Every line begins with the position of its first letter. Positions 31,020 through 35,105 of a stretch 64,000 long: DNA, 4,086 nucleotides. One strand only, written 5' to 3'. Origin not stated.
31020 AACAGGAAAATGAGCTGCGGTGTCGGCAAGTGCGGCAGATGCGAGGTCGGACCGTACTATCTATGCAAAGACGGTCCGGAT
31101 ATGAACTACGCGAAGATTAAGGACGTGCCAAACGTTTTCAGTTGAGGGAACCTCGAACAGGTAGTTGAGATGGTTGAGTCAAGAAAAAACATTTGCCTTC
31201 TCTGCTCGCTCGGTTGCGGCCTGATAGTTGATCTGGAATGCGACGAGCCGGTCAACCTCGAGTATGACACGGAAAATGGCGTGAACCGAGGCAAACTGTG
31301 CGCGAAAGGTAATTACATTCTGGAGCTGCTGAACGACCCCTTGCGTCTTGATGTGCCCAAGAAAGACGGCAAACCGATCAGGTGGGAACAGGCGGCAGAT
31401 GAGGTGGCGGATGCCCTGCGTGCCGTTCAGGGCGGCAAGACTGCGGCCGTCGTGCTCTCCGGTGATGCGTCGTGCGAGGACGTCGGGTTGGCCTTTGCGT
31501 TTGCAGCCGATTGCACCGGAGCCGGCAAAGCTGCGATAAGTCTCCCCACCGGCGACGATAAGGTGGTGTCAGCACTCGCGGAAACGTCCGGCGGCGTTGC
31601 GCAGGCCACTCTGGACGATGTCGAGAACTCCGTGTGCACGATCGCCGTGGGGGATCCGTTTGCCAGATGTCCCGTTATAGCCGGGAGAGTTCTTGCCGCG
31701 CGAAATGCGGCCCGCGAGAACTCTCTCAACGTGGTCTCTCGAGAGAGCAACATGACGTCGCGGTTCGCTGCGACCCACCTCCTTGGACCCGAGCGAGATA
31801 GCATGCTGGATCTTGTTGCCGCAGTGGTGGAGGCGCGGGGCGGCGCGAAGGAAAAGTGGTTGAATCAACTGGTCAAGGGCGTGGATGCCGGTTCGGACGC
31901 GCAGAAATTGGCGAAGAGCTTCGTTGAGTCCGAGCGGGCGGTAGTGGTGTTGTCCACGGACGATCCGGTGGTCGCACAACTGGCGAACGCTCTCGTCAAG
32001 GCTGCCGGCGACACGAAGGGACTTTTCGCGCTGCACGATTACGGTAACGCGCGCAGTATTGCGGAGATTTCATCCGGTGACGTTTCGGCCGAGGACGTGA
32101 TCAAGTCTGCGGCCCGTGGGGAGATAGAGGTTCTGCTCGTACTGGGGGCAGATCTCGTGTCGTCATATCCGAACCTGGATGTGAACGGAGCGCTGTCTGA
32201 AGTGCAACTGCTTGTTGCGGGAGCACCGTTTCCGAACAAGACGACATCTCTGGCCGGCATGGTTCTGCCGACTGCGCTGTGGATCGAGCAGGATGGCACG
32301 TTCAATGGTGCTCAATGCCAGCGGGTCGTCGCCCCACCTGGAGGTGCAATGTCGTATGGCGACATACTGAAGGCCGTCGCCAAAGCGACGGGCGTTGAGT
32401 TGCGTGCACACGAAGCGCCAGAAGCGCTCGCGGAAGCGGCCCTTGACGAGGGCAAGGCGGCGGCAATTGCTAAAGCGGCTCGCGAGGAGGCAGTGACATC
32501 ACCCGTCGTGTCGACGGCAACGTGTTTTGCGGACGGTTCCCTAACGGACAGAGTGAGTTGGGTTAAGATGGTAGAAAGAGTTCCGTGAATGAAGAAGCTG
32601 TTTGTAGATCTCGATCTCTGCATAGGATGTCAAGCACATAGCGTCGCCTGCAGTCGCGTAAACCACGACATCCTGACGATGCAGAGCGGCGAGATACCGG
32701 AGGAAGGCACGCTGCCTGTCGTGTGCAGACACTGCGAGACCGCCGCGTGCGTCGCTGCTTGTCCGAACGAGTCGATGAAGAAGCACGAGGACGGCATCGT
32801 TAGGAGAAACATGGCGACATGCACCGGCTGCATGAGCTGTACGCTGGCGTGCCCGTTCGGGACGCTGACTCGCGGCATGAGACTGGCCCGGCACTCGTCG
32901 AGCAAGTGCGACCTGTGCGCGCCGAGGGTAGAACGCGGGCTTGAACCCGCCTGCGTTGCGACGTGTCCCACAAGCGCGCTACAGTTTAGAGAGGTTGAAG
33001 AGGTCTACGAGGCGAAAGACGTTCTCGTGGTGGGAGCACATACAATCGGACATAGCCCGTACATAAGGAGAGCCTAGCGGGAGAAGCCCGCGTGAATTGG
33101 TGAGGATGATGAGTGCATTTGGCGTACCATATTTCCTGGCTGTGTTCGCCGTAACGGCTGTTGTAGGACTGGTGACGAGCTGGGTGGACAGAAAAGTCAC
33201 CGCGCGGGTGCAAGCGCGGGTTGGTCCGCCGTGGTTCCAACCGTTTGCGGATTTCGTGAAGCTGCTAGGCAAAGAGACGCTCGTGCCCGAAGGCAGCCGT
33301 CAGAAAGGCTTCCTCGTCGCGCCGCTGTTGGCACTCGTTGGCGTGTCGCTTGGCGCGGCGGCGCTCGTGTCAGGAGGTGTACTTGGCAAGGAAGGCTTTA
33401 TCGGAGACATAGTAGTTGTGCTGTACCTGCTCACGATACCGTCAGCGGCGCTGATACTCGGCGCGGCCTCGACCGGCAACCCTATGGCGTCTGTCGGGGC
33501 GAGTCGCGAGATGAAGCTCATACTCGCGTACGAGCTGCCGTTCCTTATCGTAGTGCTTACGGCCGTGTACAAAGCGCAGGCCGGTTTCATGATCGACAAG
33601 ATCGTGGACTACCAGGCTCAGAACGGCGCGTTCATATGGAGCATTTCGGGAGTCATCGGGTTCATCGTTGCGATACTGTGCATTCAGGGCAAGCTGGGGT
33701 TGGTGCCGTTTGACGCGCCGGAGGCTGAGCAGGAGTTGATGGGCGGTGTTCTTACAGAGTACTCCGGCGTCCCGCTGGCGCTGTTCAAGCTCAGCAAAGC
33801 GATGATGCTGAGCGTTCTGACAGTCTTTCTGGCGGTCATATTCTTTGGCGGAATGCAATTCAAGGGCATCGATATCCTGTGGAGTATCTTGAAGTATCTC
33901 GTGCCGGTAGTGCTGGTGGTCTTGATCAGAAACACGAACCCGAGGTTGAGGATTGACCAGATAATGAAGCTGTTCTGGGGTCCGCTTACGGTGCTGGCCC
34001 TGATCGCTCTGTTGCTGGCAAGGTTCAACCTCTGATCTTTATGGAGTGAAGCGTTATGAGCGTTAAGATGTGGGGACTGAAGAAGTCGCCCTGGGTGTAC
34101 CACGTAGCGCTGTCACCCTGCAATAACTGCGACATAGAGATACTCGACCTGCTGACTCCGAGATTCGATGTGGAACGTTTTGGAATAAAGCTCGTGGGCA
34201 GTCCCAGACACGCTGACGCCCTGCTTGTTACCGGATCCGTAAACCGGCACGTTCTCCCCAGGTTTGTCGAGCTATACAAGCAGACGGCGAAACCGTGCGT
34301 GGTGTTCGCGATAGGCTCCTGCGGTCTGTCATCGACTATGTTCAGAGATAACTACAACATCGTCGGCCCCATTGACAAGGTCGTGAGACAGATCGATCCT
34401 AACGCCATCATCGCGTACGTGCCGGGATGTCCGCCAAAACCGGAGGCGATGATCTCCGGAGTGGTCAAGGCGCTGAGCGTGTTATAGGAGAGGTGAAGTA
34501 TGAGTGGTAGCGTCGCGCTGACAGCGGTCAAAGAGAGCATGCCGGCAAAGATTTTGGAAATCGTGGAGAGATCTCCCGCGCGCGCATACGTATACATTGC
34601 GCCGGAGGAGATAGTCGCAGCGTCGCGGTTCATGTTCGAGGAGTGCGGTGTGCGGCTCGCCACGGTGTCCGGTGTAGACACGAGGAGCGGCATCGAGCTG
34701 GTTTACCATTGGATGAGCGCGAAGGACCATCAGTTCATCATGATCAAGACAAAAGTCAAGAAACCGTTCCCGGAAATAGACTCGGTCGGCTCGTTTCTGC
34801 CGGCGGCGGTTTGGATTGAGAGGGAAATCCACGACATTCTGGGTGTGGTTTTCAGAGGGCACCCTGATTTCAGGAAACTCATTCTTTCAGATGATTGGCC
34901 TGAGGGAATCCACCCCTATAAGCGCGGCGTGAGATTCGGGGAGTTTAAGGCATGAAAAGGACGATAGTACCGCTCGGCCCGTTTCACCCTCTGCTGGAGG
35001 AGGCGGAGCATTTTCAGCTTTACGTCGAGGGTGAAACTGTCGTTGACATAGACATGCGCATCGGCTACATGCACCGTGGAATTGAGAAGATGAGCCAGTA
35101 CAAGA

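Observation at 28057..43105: Sigma-54-driven string coupling HydB/HydG-like, FdhA-like and HycB-like modules to a group-4 [NiFe] hydrogenase with a full Mrp antiporter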

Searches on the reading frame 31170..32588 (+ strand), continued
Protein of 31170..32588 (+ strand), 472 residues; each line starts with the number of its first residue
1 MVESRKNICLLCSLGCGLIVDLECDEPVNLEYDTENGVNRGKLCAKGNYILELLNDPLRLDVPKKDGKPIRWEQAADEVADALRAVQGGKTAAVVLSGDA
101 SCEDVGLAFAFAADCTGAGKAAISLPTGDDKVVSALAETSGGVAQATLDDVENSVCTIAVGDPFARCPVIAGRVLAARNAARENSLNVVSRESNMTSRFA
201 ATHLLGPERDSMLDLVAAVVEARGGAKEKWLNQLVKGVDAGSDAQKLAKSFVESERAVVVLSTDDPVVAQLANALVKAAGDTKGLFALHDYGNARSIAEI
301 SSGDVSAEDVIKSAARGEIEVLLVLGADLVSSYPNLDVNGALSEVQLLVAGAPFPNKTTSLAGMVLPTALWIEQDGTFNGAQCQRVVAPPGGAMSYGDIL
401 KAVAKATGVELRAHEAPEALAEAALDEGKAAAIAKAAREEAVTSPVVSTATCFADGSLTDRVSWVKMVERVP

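Call 47: find_encoding_contigs(protein=P0015, flank=10000, max_places=1)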
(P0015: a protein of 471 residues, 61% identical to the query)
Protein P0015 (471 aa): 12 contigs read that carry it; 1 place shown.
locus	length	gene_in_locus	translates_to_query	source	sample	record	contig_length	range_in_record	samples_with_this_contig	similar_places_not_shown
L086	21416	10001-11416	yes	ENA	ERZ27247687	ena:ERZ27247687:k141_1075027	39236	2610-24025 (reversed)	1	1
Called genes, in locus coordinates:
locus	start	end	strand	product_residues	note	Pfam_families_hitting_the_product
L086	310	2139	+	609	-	PF00664:ABC_membrane, PF00005:ABC_tran, PF02463:SMC_N (faint)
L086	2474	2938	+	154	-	PF00383:dCMP_cyt_deam_1, PF14437:MafB19-deam, PF14439:Bd3614-deam (weak)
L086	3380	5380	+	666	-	PF14827:dCache_3 (faint), PF17203:sCache_3_2 (faint), PF17201:Cache_3-Cache_2, PF17202:sCache_3_3, PF00672:HAMP, PF00512:HisKA, PF02518:HATPase_c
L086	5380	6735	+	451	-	PF00072:Response_reg, PF00158:Sigma54_activat, PF14532:Sigma54_activ_2, PF00004:AAA (weak), PF07724:AAA_2 (weak), PF07728:AAA_5, PF25601:AAA_lid_14, PF02954:HTH_8, +1 more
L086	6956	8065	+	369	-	PF00072:Response_reg, PF00512:HisKA, PF02518:HATPase_c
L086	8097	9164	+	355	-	PF13183:Fer4_8 (faint), PF17179:Fer4_22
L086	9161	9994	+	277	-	PF00970:FAD_binding_6 (faint), PF00175:NAD_binding_1, PF10418:DHODB_Fe-S_bind (weak)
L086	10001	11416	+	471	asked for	PF04879:Molybdop_Fe4S4, PF00384:Molybdopterin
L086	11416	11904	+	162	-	PF00037:Fer4 (faint), PF13187:Fer4_9 (faint), PF13237:Fer4_10 (faint), PF12798:Fer4_3 (faint), PF12800:Fer4_4 (faint), PF13247:Fer4_11, PF12838:Fer4_7 (weak), PF12837:Fer4_6 (weak), +1 more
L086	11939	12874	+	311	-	PF00146:NADHdh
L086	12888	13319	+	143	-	PF01058:Oxidored_q6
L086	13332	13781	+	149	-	PF00329:Complex1_30kDa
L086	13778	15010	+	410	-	PF00374:NiFeSe_Hases, PF00346:Complex1_49kDa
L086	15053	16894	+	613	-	PF00662:Proton_antipo_N, PF00361:Proton_antipo_M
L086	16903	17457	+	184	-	PF13244:MbhD, PF20501:MbhE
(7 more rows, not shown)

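Call 49: fold_search(model_id=the predicted structure, library=pdb)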
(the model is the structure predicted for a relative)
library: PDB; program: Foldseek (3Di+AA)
matches with E <= 10: 970; with E <= 0.001: 178
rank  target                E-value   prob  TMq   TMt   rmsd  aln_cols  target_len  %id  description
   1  7bkb_D                1.3e-23  1.00  0.73  0.63   8.1       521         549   21  Formate dehydrogenase - heterodisulfide reductase - formylmethanofuran dehydrogenase complex from Methanospirillum hun (released 2021-09-29)
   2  9vap_A                4.1e-23  1.00  0.74  0.41   5.0       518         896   18  Cryo-EM structure of formate dehydrogenase from Shewanella oneidensis MR-1 (SoFdhAB) (released 2026-04-08)
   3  7vw6_A                5.1e-23  1.00  0.72  0.39   9.8       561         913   20  Cryo-EM Structure of Formate Dehydrogenase 1 from Methylorubrum extorquens AM1 (released 2022-06-01)
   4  2v45                  9.9e-23  1.00  0.73  0.49  11.9       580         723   18  A New Catalytic Mechanism of Periplasmic Nitrate Reductase from Desulfovibrio desulfuricans ATCC 27774 from Crystallogra (released 2008-03-18)
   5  7z0t_A                2.6e-22  1.00  0.75  0.51   4.2       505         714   16  Structure of the Escherichia coli formate hydrogenlyase complex (aerobic preparation, composite structure) (released 2022-09-28)
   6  1aa6                  5.3e-22  1.00  0.70  0.49   5.8       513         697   17  REDUCED FORM OF FORMATE DEHYDROGENASE H FROM E. COLI (released 1997-08-20)
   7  2v3v                  5.6e-22  1.00  0.73  0.49  11.8       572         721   19  A New Catalytic Mechanism of Periplasmic Nitrate Reductase from Desulfovibrio desulfuricans ATCC 27774 from Crystallogra (released 2008-03-18)
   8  8j83_A                5.9e-22  1.00  0.72  0.39   9.6       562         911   20  Crystal structure of formate dehydrogenase from Methylorubrum extorquens AM1 (released 2023-10-11)
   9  1fdi                  6.3e-22  1.00  0.74  0.50   3.8       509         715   16  OXIDIZED FORM OF FORMATE DEHYDROGENASE H FROM E. COLI COMPLEXED WITH THE INHIBITOR NITRITE (released 1997-08-20)
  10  7xqw_A                6.3e-22  1.00  0.70  0.43  11.0       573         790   20  Formate dehydrogenase (FDH) from Methylobacterium extorquens AM1 (MeFDH1) (released 2023-08-09)
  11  2nya_A                8.3e-22  1.00  0.69  0.43   7.3       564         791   17  Crystal structure of the periplasmic nitrate reductase (NAP) from Escherichia coli (released 2006-12-05)
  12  2jio                  1.2e-21  1.00  0.72  0.48  12.0       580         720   18  A New Catalytic Mechanism of Periplasmic Nitrate Reductase from Desulfovibrio desulfuricans ATCC 27774 from Crystallogra (released 2008-03-18)
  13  2nap                  1.8e-21  1.00  0.74  0.50  11.7       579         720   18  DISSIMILATORY NITRATE REDUCTASE (NAP) FROM DESULFOVIBRIO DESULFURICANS (released 1999-09-19)
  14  9ktl_A                4.2e-21  1.00  0.74  0.38   7.5       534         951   17  Cryo-EM structure of reduced form of formate dehydrogenase from Rhodobacter aestuarii (RaFDH) with NADH (released 2025-06-18)
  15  9bov_A                5.5e-21  1.00  0.70  0.30   8.7       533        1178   18  Structure of electron bifurcating Nfn-ABC complexed with NAD from Caldicellulosiruptor saccharolyticus (released 2025-03-05)
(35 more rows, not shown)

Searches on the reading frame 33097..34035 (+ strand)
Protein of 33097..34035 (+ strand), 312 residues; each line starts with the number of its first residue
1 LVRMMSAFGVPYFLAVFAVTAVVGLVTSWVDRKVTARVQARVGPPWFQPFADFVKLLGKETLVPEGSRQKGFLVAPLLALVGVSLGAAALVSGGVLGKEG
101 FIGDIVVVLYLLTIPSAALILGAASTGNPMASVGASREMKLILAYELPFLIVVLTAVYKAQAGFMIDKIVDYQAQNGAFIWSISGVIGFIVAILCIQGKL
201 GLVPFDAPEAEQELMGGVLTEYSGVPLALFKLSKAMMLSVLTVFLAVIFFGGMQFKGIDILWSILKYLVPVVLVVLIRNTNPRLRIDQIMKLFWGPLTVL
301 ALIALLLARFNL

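Call 3: search_protein_families(library=pfam, proteins=[window:33097-34035:+])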
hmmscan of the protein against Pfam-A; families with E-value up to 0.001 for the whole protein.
window:33097-34035:+ (312 aa): 1 family
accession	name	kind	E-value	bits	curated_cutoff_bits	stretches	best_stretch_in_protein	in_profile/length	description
PF00146.26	NADHdh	-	3.6e-68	230.5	27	1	14-307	4-296/298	NADH dehydrogenase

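Call 6: search_protein_families(library=ncbifam, proteins=[window:33097-34035:+])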
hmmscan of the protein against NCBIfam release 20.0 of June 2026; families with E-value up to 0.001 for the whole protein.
window:33097-34035:+ (312 aa): 7 families
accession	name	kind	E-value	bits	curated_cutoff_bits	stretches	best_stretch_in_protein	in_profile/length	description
NF004741.0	PRK06076.1-2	equivalog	3.2e-52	177.8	305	1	12-309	25-330/337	NADH-quinone oxidoreductase subunit NuoH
NF004744.0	PRK06076.1-5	equivalog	7.9e-35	120.7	542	2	10-256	30-283/372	NADH-quinone oxidoreductase subunit NuoH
NF004740.0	PRK06076.1-1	equivalog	1.7e-34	119.8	399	1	14-307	19-315/325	NADH-quinone oxidoreductase subunit NuoH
NF040610.1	F420_dehyd_FpoH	exception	2.3e-34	119.3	475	1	15-307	18-331/339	F420H2 dehydrogenase subunit FpoH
NF004745.0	PRK06076.1-6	equivalog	9e-32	110.6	450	1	21-307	27-328/341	NADH-quinone oxidoreductase subunit NuoH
NF004743.0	PRK06076.1-4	equivalog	6.3e-31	107.7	494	1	14-307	21-337/433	NADH-quinone oxidoreductase subunit NuoH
NF004742.0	PRK06076.1-3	equivalog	6.3e-23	81.5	531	1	22-303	38-342/356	NADH-quinone oxidoreductase subunit NuoH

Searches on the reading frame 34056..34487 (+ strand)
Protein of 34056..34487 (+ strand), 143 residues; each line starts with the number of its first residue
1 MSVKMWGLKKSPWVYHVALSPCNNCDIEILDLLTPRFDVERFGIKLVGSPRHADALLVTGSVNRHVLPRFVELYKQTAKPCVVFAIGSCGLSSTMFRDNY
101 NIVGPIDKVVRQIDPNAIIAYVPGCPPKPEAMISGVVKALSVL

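Call 3: search_protein_families(library=pfam, proteins=[window:34056-34487:+])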
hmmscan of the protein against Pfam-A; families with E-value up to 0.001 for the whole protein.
window:34056-34487:+ (143 aa): 1 family
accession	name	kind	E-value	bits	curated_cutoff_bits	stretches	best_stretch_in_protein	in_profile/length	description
PF01058.29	Oxidored_q6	-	2.1e-22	79.7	27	1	22-138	1-127/128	NADH ubiquinone oxidoreductase, 20 Kd subunit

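Call 6: search_protein_families(library=ncbifam, proteins=[window:34056-34487:+])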
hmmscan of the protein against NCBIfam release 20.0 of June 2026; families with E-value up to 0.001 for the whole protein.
window:34056-34487:+ (143 aa): 14 families
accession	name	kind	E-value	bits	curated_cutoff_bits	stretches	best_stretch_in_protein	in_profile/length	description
NF005012.1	PRK06411.1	subfamily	5.9e-32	110.5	116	1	3-138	27-153/166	NADH-quinone oxidoreductase subunit NuoB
TIGR01957.1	nuoB_fam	subfamily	4.8e-29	101.1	142.7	1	3-138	10-137/145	NADH-quinone oxidoreductase subunit B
NF011394.0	PRK14819.1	equivalog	1.6e-28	100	312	1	5-136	26-149/264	NADH-quinone oxidoreductase subunit B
NF011391.0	PRK14816.1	equivalog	6.2e-26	91.2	283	1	5-138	47-172/196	NADH-quinone oxidoreductase subunit B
NF009808.0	PRK13292.1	equivalog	6.4e-26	90.4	1156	1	5-137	20-143/791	NADH-quinone oxidoreductase subunit B/C/D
NF011395.0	PRK14820.1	equivalog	2.1e-24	86.3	263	1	10-139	33-153/180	NADH-quinone oxidoreductase subunit B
NF011393.0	PRK14818.1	equivalog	2.1e-23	82.7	255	1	14-139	33-151/173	NADH dehydrogenase subunit B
NF011392.0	PRK14817.1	equivalog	3e-23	82.4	271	1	6-137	32-154/182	NADH-quinone oxidoreductase subunit B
NF011388.0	PRK14813.1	equivalog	2.3e-22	79.8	294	1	6-139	24-149/189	NADH dehydrogenase subunit B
NF011390.0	PRK14815.1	equivalog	1.3e-21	76.7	281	1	6-138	29-152/183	NADH dehydrogenase subunit B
NF011389.0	PRK14814.1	equivalog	2.4e-21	76.4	285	1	2-139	25-153/186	NADH dehydrogenase subunit B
TIGR00391.1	hydA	subfamily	0.00014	21.1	179.5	1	71-138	140-206/365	hydrogenase small subunit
NF045520.1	H2_NiFeSe_small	exception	0.00016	21.2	470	1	70-141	133-207/314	NiFeSe hydrogenase small subunit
NF007779.0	PRK10468.1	equivalog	0.00074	18.6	659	1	75-139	142-205/372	hydrogenase 2 small subunit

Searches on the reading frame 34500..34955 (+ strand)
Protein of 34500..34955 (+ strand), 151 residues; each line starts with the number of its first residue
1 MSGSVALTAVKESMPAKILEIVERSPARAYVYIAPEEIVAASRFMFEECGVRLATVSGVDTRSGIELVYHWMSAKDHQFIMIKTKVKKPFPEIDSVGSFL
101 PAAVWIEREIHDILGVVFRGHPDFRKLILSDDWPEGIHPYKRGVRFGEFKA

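Call 3: search_protein_families(library=pfam, proteins=[window:34500-34955:+])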
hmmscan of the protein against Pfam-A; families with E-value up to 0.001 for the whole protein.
window:34500-34955:+ (151 aa): 1 family
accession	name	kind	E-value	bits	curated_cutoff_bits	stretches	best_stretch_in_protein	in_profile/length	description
PF00329.25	Complex1_30kDa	-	2e-25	90.2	22.5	1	31-142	1-116/124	Respiratory-chain NADH dehydrogenase, 30 Kd subunit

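Call 6: search_protein_families(library=ncbifam, proteins=[window:34500-34955:+])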
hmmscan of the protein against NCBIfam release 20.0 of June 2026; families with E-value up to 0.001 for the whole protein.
window:34500-34955:+ (151 aa): 17 families
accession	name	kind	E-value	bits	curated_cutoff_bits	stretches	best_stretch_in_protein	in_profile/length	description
TIGR01961.1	NuoC_fam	subfamily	3.1e-21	76.1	122.45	1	31-142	3-116/122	NADH (or F420H2) dehydrogenase, subunit C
NF004737.0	PRK06074.2-4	equivalog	1.4e-19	70.5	144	1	18-139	3-119/150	NADH-quinone oxidoreductase subunit C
NF004735.0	PRK06074.2-2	equivalog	2.5e-18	66.5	176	1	7-132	7-135/158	NADH-quinone oxidoreductase subunit C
NF040611.1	F420_dehyd_FpoC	exception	2.5e-17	63.3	220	1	7-132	7-135/158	F420H2 dehydrogenase subunit FpoC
NF005832.0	PRK07735.1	equivalog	3.4e-17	62.8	431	1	55-133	336-414/430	NADH-quinone oxidoreductase subunit C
NF006304.0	PRK08491.1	equivalog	9.5e-15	54.9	228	1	32-142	62-172/263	NADH-quinone oxidoreductase subunit C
NF005856.0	PRK07785.1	equivalog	2.6e-14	53.7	224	1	32-140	105-218/246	NADH-quinone oxidoreductase subunit C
NF009808.0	PRK13292.1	equivalog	6.3e-14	50.8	1156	1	65-142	296-371/791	NADH-quinone oxidoreductase subunit B/C/D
NF004733.0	PRK06074.1-5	equivalog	7.4e-14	51.9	225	1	29-136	31-142/203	NADH-quinone oxidoreductase subunit C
NF008728.0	PRK11742.1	equivalog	9.6e-13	47.3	840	1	62-134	92-164/598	NADH-quinone oxidoreductase subunit C/D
NF004734.0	PRK06074.2-1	equivalog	9.3e-11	42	169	1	27-143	26-148/164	NADH-quinone oxidoreductase subunit C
NF004730.0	PRK06074.1-1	equivalog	1e-10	41.8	193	1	48-131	60-144/200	NADH-quinone oxidoreductase subunit C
NF009141.0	PRK12494.1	equivalog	2.3e-10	40.6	175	1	35-133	50-154/175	NAD(P)H-quinone oxidoreductase subunit J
NF004731.0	PRK06074.1-3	equivalog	2.7e-08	33.9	303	1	64-142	68-143/207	NADH-quinone oxidoreductase subunit C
NF004732.0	PRK06074.1-4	equivalog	4.2e-08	33.2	376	1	69-141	121-192/250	NADH-quinone oxidoreductase subunit C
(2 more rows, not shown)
